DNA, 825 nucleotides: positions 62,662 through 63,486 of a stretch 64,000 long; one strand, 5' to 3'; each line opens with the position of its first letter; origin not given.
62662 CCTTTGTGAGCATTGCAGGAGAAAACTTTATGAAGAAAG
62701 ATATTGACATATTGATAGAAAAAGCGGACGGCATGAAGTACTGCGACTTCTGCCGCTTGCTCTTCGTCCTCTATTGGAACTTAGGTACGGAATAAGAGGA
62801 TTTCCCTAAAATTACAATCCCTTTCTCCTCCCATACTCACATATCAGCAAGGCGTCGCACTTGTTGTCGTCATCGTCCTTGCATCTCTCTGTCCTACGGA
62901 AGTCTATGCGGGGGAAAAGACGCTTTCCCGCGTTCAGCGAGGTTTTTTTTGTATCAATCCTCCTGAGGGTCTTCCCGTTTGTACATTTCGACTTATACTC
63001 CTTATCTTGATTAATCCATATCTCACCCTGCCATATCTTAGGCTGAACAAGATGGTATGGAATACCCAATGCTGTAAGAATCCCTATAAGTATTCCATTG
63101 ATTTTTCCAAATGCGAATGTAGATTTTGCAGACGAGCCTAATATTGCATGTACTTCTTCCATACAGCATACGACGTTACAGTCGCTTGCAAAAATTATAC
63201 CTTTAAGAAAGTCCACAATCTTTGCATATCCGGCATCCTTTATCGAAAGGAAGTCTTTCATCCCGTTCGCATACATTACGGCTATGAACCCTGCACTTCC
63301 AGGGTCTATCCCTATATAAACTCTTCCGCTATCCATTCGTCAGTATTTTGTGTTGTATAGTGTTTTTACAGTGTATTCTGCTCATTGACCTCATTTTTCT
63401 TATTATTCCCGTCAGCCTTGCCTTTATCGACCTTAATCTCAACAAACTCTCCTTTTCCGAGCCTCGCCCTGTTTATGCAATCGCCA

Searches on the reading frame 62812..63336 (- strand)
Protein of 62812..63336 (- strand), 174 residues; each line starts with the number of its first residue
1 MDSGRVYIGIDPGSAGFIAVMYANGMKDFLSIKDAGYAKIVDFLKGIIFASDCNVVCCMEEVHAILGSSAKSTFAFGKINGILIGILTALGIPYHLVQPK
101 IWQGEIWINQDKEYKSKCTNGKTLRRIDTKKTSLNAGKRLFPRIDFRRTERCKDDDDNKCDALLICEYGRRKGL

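Call 20: search_protein_families(library=pfam, proteins=[window:62812-63336:-], max_evalue=0.01)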
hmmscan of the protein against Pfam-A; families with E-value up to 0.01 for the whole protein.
window:62812-63336:- (174 aa): 0 families

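Call 29: find_encoding_contigs(protein=window:62812-63336:-, flank=10000, max_places=3)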
Protein window:62812-63336:- (174 aa): 8 contigs read that carry it; 3 places shown.
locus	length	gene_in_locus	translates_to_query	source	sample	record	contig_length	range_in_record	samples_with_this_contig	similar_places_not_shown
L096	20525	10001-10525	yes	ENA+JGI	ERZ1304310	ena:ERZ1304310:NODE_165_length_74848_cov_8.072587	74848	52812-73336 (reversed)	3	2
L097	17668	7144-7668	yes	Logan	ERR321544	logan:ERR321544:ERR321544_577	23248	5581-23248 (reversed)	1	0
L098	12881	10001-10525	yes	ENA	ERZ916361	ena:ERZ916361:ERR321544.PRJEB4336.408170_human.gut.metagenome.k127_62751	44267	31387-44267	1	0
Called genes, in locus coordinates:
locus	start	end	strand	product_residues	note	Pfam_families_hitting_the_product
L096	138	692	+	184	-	-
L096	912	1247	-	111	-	PF01381:HTH_3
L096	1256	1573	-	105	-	PF05015:HigB-like_toxin (weak)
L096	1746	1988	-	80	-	-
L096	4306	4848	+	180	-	-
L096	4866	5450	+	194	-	-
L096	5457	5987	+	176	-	-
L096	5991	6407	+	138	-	-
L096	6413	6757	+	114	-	-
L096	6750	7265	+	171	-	-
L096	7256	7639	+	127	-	-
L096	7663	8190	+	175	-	PF01391:Collagen (weak)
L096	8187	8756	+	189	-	-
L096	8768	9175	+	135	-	PF21825:Sequestin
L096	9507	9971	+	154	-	-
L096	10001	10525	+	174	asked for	-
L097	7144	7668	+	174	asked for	-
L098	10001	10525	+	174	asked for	-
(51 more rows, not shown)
